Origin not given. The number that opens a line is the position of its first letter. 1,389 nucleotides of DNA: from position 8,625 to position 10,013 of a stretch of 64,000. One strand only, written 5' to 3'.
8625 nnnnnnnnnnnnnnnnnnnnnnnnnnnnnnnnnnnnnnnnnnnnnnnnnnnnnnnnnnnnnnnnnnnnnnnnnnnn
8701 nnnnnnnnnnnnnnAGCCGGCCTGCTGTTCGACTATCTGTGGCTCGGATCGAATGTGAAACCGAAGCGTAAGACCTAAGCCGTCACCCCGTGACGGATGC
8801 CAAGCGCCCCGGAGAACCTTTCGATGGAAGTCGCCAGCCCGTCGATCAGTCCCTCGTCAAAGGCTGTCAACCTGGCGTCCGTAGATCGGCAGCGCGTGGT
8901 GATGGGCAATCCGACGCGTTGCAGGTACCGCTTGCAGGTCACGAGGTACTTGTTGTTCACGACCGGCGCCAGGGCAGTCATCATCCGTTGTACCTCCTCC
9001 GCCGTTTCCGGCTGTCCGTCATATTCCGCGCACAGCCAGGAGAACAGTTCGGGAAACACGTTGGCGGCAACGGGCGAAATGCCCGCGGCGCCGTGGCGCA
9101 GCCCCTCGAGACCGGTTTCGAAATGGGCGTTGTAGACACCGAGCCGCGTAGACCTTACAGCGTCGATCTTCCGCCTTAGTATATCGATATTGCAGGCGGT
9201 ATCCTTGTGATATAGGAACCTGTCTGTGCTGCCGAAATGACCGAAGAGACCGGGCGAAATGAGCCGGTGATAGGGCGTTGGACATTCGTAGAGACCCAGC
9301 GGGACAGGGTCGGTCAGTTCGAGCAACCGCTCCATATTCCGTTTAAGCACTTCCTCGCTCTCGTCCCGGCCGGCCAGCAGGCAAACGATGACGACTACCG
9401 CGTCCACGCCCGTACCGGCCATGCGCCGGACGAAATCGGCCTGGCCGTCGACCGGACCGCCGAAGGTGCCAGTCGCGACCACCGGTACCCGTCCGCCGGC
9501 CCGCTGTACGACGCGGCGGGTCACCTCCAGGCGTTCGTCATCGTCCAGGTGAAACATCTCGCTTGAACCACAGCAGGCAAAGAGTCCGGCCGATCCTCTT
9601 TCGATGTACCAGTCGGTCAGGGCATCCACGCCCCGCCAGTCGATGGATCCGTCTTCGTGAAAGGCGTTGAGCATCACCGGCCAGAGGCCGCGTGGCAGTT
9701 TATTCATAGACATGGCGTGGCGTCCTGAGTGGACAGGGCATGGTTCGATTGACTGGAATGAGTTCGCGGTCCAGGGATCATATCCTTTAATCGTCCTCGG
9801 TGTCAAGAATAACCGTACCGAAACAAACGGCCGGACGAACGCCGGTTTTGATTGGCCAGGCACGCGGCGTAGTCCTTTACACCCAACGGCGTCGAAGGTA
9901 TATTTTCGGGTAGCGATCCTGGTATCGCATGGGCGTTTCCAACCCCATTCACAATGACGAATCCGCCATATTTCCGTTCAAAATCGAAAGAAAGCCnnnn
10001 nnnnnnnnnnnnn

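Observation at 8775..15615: Fused DUF1537 acid-sugar kinase::PdxA-family dehydrogenase, clustered with a ThrC-like enzyme, a DapA-like aldolase and an orphan SBP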

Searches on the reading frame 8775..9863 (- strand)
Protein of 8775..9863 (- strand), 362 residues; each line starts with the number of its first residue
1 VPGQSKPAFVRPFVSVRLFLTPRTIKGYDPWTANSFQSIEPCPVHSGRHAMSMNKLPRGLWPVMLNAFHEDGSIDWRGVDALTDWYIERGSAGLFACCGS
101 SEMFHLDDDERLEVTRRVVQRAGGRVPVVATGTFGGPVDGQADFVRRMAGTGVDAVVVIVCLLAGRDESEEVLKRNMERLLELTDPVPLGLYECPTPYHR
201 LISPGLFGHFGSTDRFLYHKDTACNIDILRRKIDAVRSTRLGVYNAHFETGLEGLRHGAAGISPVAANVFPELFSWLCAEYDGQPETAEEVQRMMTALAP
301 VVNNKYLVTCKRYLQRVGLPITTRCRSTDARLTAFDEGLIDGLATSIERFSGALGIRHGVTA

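Call 6: search_protein_families(library=pfam, proteins=[window:8775-9863:-], max_evalue=0.001)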
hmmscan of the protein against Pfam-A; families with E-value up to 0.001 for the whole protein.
window:8775-9863:- (362 aa): 1 family
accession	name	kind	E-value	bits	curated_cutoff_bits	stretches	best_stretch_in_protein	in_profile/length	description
PF00701.28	DHDPS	-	5.4e-23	81.6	22.1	1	58-327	3-269/289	Dihydrodipicolinate synthetase family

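Call 7: search_protein_families(library=ncbifam, proteins=[window:8775-9863:-], max_evalue=0.001)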
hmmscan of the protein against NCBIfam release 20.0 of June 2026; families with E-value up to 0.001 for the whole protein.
window:8775-9863:- (362 aa): 6 families
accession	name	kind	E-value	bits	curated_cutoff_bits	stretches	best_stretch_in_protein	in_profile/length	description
TIGR00674.1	dapA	equivalog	5.5e-15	55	206.15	1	63-303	5-241/286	4-hydroxy-tetrahydrodipicolinate synthase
NF002958.0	PRK03620.1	subfamily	4.9e-13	48.6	278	1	56-162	10-114/307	5-dehydro-4-deoxyglucarate dehydratase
TIGR03249.1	KdgD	equivalog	2.6e-09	36.6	373.95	1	54-161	6-111/299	5-dehydro-4-deoxyglucarate dehydratase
TIGR02313.1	HpaI-NOT-DapA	exception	1.9e-07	30.2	396.7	1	58-196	2-137/294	2,4-dihydroxyhept-2-ene-1,7-dioic acid aldolase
NF003164.0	PRK04147.1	equivalog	2e-07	30.6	281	1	58-318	5-262/294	N-acetylneuraminate lyase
TIGR00683.1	nanA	equivalog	0.00021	20.7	382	1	58-131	2-75/293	N-acetylneuraminate lyase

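Call 52: search_solved_structures(query=window:8775-9713:-, max_evalue=0.001, show_alignments=2)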
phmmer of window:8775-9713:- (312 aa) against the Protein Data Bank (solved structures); distinct sequences matched with E-value up to 0.001: 62 (the best 60 are shown).
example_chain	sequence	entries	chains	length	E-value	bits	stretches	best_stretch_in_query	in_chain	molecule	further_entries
3pud_A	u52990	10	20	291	1.8e-15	60.7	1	16-236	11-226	Dihydrodipicolinate synthase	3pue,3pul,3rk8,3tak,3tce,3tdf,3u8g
6mqh_A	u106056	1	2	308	8e-14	55.3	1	8-248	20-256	4-hydroxy-tetrahydrodipicolinate synthase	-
6p90_A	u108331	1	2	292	5.2e-13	52.6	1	13-241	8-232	4-hydroxy-tetrahydrodipicolinate synthase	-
3qze_A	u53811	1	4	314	6.7e-13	52.2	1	11-240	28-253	Dihydrodipicolinate synthase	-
3noe_A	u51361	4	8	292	1e-12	51.7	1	13-241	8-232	Dihydrodipicolinate synthase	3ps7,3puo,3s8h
3hij_A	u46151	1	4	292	1.2e-11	48.1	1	13-271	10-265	Dihydrodipicolinate synthase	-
1xky_A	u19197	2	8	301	1.3e-11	48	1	13-271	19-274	dihydrodipicolinate synthase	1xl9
2rfg_A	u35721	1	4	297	3.6e-11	46.6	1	12-234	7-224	Dihydrodipicolinate synthase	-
3a5f_A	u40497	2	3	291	1.3e-10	44.7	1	18-247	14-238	Dihydrodipicolinate synthase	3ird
3flu_A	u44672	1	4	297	1.3e-10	44.7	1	12-241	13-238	Dihydrodipicolinate synthase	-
4i7u_A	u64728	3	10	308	7.1e-10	42.3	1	5-241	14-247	Dihydrodipicolinate synthase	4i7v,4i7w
3fkk_A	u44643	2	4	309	8.6e-10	42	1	7-83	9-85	L-2-keto-3-deoxyarabonate dehydratase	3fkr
2vc6_A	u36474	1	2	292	8.9e-10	42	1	18-230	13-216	DIHYDRODIPICOLINATE SYNTHASE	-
7c0c_A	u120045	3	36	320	1e-09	41.8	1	7-83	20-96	L-2-keto-3-deoxyarabonate dehydratase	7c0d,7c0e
5c54_A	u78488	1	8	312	1.2e-09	41.5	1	9-245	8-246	Dihydrodipicolinate synthase/N-acetylneuraminate lyase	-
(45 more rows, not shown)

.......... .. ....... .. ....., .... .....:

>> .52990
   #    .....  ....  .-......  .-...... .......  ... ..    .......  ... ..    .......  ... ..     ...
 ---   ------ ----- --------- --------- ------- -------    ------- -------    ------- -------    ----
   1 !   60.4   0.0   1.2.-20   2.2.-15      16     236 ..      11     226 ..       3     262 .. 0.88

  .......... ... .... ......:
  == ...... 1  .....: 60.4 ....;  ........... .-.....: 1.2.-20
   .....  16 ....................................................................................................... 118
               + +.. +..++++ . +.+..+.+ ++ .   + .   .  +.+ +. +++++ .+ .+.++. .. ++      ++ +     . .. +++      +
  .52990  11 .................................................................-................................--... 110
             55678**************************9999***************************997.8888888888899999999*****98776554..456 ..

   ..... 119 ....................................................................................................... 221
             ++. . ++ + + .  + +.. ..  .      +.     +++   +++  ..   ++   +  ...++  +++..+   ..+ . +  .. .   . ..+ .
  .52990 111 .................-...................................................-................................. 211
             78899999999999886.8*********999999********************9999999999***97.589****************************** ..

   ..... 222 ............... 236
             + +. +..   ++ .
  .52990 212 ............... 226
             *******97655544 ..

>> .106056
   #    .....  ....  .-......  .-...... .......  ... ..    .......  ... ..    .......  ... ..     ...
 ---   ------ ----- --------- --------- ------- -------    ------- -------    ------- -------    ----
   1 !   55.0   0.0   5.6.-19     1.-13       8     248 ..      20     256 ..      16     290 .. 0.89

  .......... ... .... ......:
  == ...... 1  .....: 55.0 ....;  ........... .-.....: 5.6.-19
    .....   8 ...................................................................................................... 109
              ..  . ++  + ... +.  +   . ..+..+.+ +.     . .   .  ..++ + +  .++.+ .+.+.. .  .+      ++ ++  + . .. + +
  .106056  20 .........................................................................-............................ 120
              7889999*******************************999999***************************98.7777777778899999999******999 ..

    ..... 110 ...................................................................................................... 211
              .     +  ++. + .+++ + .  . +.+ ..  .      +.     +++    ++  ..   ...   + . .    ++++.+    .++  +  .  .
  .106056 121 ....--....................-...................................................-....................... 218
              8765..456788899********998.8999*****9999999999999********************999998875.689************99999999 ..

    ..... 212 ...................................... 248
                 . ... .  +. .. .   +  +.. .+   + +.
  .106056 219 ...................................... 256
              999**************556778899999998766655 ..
